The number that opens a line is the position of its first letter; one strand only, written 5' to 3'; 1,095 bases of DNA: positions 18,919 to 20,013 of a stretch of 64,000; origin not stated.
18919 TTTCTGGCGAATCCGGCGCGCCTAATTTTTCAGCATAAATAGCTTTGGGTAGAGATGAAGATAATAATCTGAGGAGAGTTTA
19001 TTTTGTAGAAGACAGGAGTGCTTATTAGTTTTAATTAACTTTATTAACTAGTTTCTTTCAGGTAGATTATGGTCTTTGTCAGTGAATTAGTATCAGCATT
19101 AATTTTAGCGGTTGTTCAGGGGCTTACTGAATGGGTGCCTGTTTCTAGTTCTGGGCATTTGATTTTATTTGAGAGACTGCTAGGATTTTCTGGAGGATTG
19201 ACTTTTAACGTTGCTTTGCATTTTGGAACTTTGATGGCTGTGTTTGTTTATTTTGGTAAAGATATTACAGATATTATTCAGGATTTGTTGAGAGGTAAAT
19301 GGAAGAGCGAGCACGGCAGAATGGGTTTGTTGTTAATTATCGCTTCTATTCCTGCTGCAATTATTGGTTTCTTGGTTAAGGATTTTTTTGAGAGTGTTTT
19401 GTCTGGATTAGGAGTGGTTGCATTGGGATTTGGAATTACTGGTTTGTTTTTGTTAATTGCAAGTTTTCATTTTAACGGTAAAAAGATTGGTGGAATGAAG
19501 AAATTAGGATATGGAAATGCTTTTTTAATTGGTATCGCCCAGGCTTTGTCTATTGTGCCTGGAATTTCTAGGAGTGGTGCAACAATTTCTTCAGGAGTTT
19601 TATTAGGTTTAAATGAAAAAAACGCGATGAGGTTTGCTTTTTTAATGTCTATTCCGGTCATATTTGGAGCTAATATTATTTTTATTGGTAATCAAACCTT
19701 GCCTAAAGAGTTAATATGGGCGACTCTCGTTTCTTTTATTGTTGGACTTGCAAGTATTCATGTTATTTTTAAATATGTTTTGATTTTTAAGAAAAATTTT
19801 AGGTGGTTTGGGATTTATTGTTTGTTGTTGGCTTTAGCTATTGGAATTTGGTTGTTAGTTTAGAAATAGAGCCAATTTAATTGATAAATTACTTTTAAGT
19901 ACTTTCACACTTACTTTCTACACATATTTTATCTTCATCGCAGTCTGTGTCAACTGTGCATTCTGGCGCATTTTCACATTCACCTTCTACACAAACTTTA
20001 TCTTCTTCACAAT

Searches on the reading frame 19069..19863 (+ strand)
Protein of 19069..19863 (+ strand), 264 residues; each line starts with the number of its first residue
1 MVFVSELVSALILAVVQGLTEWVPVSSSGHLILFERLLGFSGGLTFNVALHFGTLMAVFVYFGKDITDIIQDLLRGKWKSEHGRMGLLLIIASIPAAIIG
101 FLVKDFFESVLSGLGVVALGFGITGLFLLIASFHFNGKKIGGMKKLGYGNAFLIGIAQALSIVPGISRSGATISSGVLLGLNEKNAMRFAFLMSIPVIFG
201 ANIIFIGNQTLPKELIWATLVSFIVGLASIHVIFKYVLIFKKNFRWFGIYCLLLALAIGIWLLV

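Call 65: search_protein_families(library=pfam, proteins=[window:19069-19863:+], max_evalue=0.0001)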
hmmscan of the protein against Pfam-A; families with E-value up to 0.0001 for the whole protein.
window:19069-19863:+ (264 aa): 1 family
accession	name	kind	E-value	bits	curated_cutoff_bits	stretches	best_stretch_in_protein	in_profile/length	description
PF02673.24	BacA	-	1.6e-70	238.2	33.4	1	10-256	1-256/257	Bacitracin resistance protein BacA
